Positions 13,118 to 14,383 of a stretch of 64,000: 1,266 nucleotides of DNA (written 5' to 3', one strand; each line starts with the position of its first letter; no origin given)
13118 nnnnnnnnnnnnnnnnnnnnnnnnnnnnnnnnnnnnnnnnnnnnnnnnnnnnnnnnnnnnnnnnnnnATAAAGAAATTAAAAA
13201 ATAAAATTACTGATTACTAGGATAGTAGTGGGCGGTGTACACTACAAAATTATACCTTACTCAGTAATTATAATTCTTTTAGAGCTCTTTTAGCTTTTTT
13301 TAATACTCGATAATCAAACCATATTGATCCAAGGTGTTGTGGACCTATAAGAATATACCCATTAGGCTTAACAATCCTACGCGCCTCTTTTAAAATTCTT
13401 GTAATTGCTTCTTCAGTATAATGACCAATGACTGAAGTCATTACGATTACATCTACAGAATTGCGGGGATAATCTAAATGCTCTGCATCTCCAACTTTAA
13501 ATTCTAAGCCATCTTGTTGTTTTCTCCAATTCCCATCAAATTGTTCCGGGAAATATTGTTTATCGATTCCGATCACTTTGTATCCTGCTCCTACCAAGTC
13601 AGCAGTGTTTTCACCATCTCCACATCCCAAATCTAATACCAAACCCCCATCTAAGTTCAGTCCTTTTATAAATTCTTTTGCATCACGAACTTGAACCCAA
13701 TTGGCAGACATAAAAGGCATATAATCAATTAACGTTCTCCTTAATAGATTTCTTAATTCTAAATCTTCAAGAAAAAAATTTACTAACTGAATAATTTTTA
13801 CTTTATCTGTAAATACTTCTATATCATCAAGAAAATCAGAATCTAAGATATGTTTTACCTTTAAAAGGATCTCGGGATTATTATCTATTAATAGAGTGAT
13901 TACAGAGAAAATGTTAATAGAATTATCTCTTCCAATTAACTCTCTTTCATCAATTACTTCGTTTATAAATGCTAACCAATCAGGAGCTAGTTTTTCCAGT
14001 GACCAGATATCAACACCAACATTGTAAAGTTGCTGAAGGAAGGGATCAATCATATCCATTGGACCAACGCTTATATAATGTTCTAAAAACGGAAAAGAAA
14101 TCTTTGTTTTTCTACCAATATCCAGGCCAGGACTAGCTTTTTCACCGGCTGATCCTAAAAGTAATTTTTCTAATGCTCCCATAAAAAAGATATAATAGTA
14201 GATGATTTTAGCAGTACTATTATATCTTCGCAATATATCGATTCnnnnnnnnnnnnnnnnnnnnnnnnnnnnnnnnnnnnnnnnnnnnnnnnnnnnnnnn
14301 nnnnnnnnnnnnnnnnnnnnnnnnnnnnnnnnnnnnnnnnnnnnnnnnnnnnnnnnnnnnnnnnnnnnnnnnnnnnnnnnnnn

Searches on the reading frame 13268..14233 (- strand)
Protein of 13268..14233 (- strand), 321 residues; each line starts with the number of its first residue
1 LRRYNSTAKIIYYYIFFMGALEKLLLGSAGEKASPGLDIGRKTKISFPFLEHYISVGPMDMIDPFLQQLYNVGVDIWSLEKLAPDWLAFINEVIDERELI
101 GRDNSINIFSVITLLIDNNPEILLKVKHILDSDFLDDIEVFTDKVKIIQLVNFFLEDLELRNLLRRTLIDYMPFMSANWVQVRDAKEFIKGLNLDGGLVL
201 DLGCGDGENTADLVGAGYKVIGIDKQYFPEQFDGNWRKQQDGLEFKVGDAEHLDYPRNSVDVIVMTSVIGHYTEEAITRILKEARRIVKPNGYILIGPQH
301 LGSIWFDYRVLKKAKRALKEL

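Call 11: search_protein_families(library=pfam, proteins=[window:13268-14233:-], max_evalue=0.01)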
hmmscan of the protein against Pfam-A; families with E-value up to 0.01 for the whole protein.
window:13268-14233:- (321 aa): 11 families
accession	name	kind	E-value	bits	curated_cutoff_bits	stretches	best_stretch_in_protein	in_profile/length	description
PF08241.18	Methyltransf_11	-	5.8e-18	65.8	21.2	1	200-296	1-95/95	Methyltransferase domain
PF13649.12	Methyltransf_25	-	2.5e-17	63.8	27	1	199-292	1-97/97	Methyltransferase domain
PF13847.12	Methyltransf_31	-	6e-13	49.2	27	1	198-296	6-109/145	Methyltransferase domain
PF13489.12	Methyltransf_23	-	1.5e-11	44.7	27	1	184-296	11-116/164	Methyltransferase domain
PF08242.18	Methyltransf_12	-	1.2e-10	42.4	30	1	200-294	1-98/98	Methyltransferase domain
PF03848.20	TehB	-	1.1e-07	31.9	20.4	1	195-296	30-132/193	Tellurite resistance protein TehB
PF01209.24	Ubie_methyltran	-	6e-05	23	20.1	1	194-295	46-150/233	ubiE/COQ5 methyltransferase family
PF07021.18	MetW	-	0.0001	22.4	21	1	187-289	5-103/193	Methionine biosynthesis protein MetW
PF01739.24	CheR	-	0.0023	17.8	27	1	241-298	118-175/195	CheR methyltransferase, SAM binding domain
PF02353.26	CMAS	-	0.0039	17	27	1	181-296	47-164/273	Mycolic acid cyclopropane synthetase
PF00891.24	Methyltransf_2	-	0.0046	16.8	22.3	1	238-296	108-164/210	O-methyltransferase domain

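Call 32: find_homologous_proteins(query=window:13268-14233:-, max_evalue=1e-10)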
Query window:13268-14233:- (321 aa): 1 proteins with E <= 1e-10 among 3243 candidates.
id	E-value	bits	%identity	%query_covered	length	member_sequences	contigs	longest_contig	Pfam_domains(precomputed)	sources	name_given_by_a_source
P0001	1.1e-199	681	100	95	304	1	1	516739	PF13847.13,PF13489.13,PF03848.21,PF13649.13,PF08241.19,PF08242.19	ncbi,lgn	ncbi:MAG: class I SAM-dependent methyltransferase [Candidatus Dojkabacteria bacterium]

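Call 33: find_encoding_contigs(protein=P0001, flank=10000, max_places=5)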
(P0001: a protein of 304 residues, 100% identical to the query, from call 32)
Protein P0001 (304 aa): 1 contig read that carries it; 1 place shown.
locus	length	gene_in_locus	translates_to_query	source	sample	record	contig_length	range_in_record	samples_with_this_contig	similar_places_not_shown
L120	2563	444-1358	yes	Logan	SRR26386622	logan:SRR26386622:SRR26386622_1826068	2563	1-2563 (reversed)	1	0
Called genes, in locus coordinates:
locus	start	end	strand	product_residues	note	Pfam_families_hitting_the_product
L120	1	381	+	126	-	?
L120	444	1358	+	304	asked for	PF03848:TehB, PF13489:Methyltransf_23, PF13847:Methyltransf_31, PF08241:Methyltransf_11, PF08242:Methyltransf_12, PF13649:Methyltransf_25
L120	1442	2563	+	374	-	?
